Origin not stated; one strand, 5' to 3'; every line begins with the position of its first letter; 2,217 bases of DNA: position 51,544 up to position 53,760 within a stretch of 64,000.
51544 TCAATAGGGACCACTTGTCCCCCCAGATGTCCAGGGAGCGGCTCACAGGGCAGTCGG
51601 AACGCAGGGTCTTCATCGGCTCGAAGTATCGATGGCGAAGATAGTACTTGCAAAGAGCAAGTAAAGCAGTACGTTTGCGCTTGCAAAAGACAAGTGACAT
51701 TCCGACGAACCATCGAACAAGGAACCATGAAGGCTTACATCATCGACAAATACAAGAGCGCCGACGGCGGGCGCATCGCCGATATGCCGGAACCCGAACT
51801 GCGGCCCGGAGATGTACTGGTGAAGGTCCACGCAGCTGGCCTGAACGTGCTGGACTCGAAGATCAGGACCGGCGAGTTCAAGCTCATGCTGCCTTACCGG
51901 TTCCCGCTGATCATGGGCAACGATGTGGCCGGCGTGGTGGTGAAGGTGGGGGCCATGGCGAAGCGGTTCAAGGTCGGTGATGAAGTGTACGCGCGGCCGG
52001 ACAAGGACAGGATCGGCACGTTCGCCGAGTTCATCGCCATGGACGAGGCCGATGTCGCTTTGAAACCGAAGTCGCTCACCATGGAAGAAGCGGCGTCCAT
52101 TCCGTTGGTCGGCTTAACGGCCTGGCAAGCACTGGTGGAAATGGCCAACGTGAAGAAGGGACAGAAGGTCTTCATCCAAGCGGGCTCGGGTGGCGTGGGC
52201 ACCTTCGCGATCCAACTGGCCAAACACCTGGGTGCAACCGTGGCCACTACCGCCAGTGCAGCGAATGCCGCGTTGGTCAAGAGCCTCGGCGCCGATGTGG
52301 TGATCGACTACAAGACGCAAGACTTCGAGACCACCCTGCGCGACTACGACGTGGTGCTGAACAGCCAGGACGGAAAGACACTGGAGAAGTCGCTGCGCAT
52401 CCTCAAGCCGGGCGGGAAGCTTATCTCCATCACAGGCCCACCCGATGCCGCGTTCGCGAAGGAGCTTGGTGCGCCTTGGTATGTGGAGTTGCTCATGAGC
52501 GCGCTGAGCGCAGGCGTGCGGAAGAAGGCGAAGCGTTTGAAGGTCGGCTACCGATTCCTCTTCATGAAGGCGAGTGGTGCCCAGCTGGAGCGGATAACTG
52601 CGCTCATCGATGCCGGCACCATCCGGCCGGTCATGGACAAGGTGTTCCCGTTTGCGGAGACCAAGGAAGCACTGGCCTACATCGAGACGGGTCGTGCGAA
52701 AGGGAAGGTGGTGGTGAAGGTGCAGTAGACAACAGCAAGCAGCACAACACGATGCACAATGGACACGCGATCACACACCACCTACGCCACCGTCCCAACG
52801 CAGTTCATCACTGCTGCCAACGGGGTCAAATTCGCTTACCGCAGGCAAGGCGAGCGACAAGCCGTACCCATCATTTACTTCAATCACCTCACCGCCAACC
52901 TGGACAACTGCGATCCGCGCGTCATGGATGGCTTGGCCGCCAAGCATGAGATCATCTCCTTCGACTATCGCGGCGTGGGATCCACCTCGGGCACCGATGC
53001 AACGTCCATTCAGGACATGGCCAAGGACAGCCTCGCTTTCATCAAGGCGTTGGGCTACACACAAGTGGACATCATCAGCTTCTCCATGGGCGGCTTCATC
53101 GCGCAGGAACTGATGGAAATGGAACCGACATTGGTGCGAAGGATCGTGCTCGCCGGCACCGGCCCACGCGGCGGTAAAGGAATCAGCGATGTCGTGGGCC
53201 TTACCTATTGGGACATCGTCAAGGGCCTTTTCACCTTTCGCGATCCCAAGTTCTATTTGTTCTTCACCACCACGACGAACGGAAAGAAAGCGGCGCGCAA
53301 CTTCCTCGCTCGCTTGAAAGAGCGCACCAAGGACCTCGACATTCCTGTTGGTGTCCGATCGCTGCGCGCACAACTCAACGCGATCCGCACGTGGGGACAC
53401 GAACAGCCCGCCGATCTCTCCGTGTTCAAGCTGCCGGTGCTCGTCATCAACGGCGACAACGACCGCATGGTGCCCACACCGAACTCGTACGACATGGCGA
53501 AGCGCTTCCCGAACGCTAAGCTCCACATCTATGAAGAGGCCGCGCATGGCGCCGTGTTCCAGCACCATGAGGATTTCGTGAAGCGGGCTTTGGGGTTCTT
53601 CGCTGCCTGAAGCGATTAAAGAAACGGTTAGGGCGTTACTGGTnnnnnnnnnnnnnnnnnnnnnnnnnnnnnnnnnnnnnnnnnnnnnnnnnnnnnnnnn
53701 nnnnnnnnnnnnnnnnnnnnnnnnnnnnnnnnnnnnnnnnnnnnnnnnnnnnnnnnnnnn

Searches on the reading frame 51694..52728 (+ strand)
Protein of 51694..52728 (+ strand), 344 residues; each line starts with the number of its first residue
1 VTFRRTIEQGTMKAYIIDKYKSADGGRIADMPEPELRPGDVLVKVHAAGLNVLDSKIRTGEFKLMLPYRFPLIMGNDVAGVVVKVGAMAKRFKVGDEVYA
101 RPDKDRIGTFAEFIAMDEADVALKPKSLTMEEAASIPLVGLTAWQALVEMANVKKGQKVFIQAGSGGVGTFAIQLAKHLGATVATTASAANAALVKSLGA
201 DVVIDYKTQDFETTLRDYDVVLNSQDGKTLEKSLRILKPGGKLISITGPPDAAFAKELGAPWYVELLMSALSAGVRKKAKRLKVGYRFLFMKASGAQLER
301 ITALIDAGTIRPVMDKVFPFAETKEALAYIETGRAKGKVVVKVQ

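Call 38: search_protein_families(library=pfam, proteins=[window:51694-52728:+], max_evalue=0.0001)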
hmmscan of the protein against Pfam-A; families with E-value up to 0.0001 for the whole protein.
window:51694-52728:+ (344 aa): 3 families
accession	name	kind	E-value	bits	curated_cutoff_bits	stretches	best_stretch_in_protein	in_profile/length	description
PF13602.12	ADH_zinc_N_2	-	6.8e-35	121.3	27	1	198-341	1-134/134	Zinc-binding dehydrogenase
PF08240.17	ADH_N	-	2.9e-17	63.3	23.5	1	38-125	2-103/104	Alcohol dehydrogenase GroES-like domain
PF00107.32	ADH_zinc_N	-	2.9e-16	60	31.8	1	167-250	1-92/129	Zinc-binding dehydrogenase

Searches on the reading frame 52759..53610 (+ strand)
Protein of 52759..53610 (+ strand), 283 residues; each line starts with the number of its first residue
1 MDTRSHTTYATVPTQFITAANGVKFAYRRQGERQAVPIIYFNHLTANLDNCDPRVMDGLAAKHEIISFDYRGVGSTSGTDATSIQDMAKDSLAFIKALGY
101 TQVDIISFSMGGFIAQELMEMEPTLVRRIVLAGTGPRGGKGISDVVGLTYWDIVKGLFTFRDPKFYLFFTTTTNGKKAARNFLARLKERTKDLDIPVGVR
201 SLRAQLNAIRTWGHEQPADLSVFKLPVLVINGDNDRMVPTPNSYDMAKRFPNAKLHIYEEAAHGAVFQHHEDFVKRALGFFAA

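Call 38: search_protein_families(library=pfam, proteins=[window:52759-53610:+], max_evalue=0.0001)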
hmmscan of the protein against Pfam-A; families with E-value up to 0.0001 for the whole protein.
window:52759-53610:+ (283 aa): 4 families
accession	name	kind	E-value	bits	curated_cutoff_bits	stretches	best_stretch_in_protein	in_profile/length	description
PF00561.26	Abhydrolase_1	-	9.8e-24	84.8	25.8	1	37-269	2-244/245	alpha/beta hydrolase fold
PF12697.13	Abhydrolase_6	-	2e-16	61.8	26.3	1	57-275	21-216/217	Alpha/beta hydrolase family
PF12146.15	Hydrolase_4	-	6.8e-15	55.4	27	1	63-266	32-235/239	Serine aminopeptidase, S33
PF01738.24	DLH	-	8e-05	22.8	21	0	222-270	141-193/217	Dienelactone hydrolase family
